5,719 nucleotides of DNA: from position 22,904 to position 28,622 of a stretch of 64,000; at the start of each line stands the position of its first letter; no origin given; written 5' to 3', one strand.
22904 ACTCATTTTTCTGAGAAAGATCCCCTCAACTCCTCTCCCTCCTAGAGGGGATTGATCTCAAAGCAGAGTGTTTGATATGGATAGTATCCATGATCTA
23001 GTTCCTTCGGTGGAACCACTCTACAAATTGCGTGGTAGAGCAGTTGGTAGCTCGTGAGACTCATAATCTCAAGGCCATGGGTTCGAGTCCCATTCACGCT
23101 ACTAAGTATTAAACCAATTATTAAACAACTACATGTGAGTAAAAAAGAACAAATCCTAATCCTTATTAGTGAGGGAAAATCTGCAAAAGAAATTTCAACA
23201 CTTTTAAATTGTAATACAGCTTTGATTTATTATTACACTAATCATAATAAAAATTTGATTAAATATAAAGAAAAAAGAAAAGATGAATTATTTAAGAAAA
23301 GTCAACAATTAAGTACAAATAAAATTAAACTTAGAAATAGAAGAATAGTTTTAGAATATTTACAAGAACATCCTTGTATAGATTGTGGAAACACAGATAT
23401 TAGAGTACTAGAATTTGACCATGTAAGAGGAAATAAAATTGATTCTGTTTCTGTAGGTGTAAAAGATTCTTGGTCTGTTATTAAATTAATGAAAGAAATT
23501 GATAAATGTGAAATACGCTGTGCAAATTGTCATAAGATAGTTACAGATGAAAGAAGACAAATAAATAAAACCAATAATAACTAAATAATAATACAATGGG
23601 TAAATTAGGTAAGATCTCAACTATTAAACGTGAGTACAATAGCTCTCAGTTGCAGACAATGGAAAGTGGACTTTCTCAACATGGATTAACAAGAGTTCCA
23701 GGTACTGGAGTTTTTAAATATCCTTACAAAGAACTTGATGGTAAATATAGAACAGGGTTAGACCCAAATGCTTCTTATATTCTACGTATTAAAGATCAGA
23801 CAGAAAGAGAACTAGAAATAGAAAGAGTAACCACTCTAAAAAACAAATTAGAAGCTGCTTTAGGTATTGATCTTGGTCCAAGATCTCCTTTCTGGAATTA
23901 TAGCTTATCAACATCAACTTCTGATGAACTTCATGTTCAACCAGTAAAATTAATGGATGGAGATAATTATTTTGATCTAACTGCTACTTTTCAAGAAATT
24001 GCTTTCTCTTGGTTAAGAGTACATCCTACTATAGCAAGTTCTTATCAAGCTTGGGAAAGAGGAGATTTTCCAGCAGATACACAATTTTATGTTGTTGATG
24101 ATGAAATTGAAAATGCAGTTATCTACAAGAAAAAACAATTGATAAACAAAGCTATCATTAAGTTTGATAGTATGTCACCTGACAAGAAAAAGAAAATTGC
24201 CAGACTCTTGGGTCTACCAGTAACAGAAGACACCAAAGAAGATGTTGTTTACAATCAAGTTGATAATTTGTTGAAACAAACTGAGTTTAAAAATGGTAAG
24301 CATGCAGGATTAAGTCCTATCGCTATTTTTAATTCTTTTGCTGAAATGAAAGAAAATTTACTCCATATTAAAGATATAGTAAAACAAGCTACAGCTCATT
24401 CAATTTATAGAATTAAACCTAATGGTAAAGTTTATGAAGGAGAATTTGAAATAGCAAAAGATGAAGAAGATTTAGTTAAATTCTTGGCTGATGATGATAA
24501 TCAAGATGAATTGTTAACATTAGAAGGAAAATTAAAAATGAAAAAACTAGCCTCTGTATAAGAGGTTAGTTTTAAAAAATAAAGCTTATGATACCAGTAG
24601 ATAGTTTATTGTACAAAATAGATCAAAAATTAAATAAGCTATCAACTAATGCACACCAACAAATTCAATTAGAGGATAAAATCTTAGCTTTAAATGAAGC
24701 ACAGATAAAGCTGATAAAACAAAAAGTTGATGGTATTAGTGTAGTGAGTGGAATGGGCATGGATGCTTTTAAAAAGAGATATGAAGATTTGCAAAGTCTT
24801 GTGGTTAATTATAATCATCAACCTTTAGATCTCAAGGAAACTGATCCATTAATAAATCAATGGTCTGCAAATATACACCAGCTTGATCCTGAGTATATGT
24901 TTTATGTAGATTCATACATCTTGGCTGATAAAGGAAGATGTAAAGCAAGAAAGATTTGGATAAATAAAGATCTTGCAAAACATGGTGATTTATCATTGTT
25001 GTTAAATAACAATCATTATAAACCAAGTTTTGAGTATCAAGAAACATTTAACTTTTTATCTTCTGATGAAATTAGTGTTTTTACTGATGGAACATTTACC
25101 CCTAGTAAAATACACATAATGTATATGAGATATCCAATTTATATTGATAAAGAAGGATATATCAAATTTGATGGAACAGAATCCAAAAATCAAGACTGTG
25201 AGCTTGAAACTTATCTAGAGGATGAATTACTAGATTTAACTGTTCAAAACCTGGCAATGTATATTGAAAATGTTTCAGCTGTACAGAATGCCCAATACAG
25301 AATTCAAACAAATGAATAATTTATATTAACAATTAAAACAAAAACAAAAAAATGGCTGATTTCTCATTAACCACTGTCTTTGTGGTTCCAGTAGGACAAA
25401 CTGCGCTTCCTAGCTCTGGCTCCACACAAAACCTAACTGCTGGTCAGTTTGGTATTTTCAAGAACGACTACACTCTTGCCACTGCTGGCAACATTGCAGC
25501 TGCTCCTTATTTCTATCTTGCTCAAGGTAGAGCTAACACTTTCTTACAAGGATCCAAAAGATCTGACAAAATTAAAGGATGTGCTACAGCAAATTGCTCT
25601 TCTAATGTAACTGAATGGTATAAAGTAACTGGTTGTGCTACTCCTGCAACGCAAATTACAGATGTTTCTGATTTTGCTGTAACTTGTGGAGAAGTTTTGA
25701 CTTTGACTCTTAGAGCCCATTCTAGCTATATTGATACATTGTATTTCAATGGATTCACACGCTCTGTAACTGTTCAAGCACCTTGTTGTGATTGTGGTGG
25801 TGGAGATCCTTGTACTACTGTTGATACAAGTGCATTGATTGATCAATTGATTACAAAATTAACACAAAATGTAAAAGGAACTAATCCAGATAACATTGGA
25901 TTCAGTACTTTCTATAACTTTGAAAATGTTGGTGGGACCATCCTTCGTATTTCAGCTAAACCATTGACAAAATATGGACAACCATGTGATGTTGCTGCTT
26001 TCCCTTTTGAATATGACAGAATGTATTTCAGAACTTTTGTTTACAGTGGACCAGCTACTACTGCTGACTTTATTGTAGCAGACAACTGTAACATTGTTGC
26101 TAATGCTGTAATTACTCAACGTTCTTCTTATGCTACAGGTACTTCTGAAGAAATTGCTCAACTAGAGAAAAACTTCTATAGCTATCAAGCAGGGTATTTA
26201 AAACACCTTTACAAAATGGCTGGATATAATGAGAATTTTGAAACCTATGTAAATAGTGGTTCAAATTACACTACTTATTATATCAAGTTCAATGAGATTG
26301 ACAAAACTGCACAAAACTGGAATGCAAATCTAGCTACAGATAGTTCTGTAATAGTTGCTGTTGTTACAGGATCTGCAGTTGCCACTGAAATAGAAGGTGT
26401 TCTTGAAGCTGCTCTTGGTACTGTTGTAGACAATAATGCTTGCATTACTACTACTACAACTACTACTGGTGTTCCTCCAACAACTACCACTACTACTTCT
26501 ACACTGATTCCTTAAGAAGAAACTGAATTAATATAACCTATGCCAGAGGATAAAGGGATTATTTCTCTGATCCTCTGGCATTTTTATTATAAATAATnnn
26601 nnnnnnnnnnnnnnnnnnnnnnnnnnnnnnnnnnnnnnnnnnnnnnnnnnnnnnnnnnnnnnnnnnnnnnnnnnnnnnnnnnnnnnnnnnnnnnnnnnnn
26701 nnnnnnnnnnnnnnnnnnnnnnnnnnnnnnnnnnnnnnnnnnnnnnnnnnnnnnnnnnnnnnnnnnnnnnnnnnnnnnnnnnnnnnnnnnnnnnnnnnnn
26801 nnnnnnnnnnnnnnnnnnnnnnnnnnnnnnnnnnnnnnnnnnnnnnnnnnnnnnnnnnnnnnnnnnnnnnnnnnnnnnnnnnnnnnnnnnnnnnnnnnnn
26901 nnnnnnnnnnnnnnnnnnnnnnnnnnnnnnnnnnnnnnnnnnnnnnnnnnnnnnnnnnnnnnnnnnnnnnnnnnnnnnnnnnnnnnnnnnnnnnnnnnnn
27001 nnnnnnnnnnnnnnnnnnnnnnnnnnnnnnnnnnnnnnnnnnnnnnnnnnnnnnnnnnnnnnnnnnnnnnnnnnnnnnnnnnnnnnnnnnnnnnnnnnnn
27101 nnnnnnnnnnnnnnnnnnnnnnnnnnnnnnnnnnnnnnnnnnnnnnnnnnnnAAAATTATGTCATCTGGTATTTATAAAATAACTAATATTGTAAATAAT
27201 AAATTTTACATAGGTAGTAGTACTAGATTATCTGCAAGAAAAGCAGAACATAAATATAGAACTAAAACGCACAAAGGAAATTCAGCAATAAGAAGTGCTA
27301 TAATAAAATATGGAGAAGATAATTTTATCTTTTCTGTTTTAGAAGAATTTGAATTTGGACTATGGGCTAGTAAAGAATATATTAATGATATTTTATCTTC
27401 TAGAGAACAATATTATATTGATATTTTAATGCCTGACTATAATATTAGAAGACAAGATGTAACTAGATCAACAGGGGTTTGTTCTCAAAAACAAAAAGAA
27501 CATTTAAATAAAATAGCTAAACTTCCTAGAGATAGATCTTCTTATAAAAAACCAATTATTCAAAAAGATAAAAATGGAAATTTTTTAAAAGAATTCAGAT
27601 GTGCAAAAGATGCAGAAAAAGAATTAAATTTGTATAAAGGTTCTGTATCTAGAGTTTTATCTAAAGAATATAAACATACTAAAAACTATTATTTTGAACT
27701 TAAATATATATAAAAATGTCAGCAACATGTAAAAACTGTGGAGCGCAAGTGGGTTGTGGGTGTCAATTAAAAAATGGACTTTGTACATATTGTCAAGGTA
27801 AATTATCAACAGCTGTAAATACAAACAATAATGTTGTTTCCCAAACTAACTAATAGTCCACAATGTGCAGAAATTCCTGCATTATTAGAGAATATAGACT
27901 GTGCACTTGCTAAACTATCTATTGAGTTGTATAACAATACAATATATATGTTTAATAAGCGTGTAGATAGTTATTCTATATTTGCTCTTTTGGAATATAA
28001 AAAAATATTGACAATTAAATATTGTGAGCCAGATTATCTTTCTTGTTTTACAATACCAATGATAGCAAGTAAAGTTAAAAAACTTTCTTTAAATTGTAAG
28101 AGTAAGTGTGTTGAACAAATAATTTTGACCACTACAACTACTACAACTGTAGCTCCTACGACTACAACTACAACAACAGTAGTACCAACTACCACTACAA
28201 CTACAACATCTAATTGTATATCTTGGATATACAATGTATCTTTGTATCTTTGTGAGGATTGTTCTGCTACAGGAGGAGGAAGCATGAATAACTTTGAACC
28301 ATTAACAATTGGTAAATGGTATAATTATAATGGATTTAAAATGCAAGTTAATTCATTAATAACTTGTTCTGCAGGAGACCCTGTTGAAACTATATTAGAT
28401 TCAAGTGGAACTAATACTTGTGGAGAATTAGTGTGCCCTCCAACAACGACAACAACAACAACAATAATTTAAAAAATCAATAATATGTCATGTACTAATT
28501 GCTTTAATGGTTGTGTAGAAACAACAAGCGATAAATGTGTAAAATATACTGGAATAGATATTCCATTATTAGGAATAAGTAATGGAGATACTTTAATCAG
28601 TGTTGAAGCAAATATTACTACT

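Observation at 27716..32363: Cassette of modular receptor-binding proteins: two families of shared N-terminal anchor domains, poly-Thr linkers and interchangeable small Cys modules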

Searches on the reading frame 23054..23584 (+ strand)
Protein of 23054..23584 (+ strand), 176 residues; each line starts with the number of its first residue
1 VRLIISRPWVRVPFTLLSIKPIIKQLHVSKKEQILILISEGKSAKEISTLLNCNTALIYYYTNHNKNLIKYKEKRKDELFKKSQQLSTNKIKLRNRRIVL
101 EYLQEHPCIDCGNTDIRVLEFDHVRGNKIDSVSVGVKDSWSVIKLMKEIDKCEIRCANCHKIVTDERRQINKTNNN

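Call 7: search_protein_families(library=phrogs, proteins=[window:23054-23584:+], max_evalue=0.001)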
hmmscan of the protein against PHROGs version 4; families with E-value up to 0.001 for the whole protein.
window:23054-23584:+ (176 aa): 3 families
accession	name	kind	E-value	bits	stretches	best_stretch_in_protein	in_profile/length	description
phrog_2255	-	DNA, RNA and nucleotide metabolism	3.4e-22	79.9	1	40-172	46-177/211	HNH endonuclease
phrog_3106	-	DNA, RNA and nucleotide metabolism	1.9e-17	64.8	1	39-173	88-230/252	HNH endonuclease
phrog_4234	-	DNA, RNA and nucleotide metabolism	2.7e-11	44.3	1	91-171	15-90/130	HNH endonuclease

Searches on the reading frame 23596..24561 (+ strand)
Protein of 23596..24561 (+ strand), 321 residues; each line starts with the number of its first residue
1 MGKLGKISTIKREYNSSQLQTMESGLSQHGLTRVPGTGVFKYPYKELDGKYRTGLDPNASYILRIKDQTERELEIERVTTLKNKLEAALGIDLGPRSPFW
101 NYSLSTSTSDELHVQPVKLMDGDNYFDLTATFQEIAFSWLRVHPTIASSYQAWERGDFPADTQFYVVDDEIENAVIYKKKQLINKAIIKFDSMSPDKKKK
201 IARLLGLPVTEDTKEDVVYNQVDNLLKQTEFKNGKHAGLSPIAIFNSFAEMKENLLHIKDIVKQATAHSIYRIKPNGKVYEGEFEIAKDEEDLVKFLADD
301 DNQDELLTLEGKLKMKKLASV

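Call 7: search_protein_families(library=phrogs, proteins=[window:23596-24561:+], max_evalue=0.001)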
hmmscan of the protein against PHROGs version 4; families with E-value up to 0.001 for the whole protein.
window:23596-24561:+ (321 aa): 1 family
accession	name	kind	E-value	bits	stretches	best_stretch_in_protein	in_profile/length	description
phrog_16383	-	unknown function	5.1e-08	33.6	1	115-307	93-271/278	-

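Call 52: search_protein_families(library=pfam, proteins=[window:23596-24561:+], max_evalue=0.01)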
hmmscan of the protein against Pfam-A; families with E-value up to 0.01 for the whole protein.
window:23596-24561:+ (321 aa): 0 families

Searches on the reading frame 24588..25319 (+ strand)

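Call 7: search_protein_families(library=phrogs, proteins=[window:24588-25319:+], max_evalue=0.001)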
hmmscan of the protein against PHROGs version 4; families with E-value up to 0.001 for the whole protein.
window:24588-25319:+ (243 aa): 2 families
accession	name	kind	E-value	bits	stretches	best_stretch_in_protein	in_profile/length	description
phrog_15924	-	unknown function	1e-07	32.7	1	6-219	5-210/235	-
phrog_29507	-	head and packaging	1e-05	26.2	1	100-227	82-201/219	virion structural protein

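Call 52: search_protein_families(library=pfam, proteins=[window:24588-25319:+], max_evalue=0.01)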
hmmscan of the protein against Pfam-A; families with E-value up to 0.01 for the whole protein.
window:24588-25319:+ (243 aa): 0 families

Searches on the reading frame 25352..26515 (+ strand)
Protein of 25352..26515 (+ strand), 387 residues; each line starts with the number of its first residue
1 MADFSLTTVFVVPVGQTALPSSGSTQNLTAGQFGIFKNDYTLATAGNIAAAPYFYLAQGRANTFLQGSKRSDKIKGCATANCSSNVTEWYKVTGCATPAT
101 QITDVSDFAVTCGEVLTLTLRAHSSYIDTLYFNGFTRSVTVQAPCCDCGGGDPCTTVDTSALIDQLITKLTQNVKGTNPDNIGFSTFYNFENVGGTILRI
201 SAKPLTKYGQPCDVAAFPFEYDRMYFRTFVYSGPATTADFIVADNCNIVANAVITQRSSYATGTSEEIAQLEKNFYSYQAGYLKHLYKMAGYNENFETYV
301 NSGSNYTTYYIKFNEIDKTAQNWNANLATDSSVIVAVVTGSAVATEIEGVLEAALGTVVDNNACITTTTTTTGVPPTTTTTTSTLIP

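Call 5: search_protein_families(library=pfam, proteins=[window:25352-26515:+], max_evalue=0.1)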
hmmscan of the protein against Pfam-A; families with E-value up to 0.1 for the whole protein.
window:25352-26515:+ (387 aa): 0 families

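Call 6: search_protein_families(library=phrogs, proteins=[window:25352-26515:+], max_evalue=0.1)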
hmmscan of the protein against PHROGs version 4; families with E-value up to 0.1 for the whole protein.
window:25352-26515:+ (387 aa): 0 families

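Call 34: search_solved_structures(query=A3, max_evalue=1)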
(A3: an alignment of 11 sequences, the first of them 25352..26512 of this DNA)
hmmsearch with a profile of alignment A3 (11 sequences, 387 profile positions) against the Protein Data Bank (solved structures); distinct sequences matched with E-value up to 1: 3.
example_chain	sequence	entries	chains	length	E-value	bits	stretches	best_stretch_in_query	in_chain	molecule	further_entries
4hrh_A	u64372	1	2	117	0.54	12.4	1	29-72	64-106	Protein S100-A10, Annexin A2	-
4hrg_A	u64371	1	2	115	0.56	12.3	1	29-71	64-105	Protein S100-A10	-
4drw_A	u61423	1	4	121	0.58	12.3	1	29-72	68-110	Protein S100-A10/Annexin A2 chimeric protein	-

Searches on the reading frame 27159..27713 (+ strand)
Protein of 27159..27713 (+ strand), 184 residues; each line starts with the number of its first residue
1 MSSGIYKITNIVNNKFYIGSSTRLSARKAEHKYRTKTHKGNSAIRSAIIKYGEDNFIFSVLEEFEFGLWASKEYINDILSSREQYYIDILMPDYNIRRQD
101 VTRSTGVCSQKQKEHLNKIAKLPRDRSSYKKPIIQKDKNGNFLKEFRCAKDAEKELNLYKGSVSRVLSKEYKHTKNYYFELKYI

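Call 5: search_protein_families(library=pfam, proteins=[window:27159-27713:+], max_evalue=0.1)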
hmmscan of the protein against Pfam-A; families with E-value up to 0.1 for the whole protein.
window:27159-27713:+ (184 aa): 4 families
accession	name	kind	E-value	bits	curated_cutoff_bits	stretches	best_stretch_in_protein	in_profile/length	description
PF01541.30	GIY-YIG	-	8.3e-06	26.4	22.6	1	3-88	2-70/78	GIY-YIG catalytic domain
PF22083.2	I-HmuI_NUMOD-like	-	0.00015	21.7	27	1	139-180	6-46/46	DNA endonuclease I-HmuI-like, NUMOD-like domain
PF07453.19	NUMOD1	-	0.0011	19.5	22.8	1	131-165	1-35/37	NUMOD1 domain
PF19835.5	SegE_GIY-YIG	-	0.0067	17.1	25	1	5-39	20-54/123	Putative endonuclease segE, GIY-YIG domain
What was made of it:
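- Checked: GIY-YIG in 27159: E 8e-6 (call 5).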

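Call 6: search_protein_families(library=phrogs, proteins=[window:27159-27713:+], max_evalue=0.1)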
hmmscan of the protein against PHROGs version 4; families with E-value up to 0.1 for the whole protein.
window:27159-27713:+ (184 aa): 10 families
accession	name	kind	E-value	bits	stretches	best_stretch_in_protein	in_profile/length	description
phrog_314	-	DNA, RNA and nucleotide metabolism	1.5e-17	64.8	1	2-179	178-387/574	homing endonuclease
phrog_7168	-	DNA, RNA and nucleotide metabolism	2e-15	58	1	4-97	3-94/284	homing endonuclease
phrog_19446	-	DNA, RNA and nucleotide metabolism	2.4e-15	57.7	1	5-65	4-63/254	homing endonuclease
phrog_5123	-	DNA, RNA and nucleotide metabolism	3.6e-09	37.7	1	5-65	4-64/152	homing endonuclease with GIY-YIG motif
phrog_20162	-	DNA, RNA and nucleotide metabolism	1.9e-05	25.9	1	112-180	12-80/88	HNH endonuclease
phrog_2081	-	DNA, RNA and nucleotide metabolism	0.00019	21.7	1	126-181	196-250/433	HNH endonuclease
phrog_2769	-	unknown function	0.011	16.3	1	105-175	11-82/239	-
phrog_447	-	other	0.016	16.1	1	5-64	29-96/148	NAD synthetase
phrog_3404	-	DNA, RNA and nucleotide metabolism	0.019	15.8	1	4-105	4-91/235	HNH endonuclease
phrog_20015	-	DNA, RNA and nucleotide metabolism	0.022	16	1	3-31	3-32/46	endonuclease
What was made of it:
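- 27159..27713 (+): Free-standing GIY-YIG / NUMOD homing endonuclease. A mobile insertion, not a functional part of the cassette. Pfam GIY-YIG 8e-6 and PHROG homing endonuclease 1.5e-17 (calls 5, 6).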

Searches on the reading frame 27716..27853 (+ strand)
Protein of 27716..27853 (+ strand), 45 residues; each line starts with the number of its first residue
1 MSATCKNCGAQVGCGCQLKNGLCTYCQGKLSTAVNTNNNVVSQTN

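Call 5: search_protein_families(library=pfam, proteins=[window:27716-27853:+], max_evalue=0.1)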
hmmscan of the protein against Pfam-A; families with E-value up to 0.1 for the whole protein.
window:27716-27853:+ (45 aa): 2 families
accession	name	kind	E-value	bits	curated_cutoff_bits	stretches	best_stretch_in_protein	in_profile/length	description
PF24042.1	DUF7351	-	0.066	13.4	31.2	1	16-38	62-84/177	Domain of unknown function (DUF7351)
PF16672.11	LAMTOR5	-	0.073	13.6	27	1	10-33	17-40/88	Ragulator complex protein LAMTOR5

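Call 6: search_protein_families(library=phrogs, proteins=[window:27716-27853:+], max_evalue=0.1)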
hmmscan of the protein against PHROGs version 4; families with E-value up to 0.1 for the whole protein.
window:27716-27853:+ (45 aa): 0 families

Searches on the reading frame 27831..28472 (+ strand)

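Call 5: search_protein_families(library=pfam, proteins=[window:27831-28472:+], max_evalue=0.1)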
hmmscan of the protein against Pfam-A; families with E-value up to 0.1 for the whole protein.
window:27831-28472:+ (213 aa): 0 families

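Call 6: search_protein_families(library=phrogs, proteins=[window:27831-28472:+], max_evalue=0.1)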
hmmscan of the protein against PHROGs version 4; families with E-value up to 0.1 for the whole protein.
window:27831-28472:+ (213 aa): 1 family
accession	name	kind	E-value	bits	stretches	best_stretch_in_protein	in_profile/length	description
phrog_14018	-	tail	0.0044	17.8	1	98-127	94-126/131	major tail protein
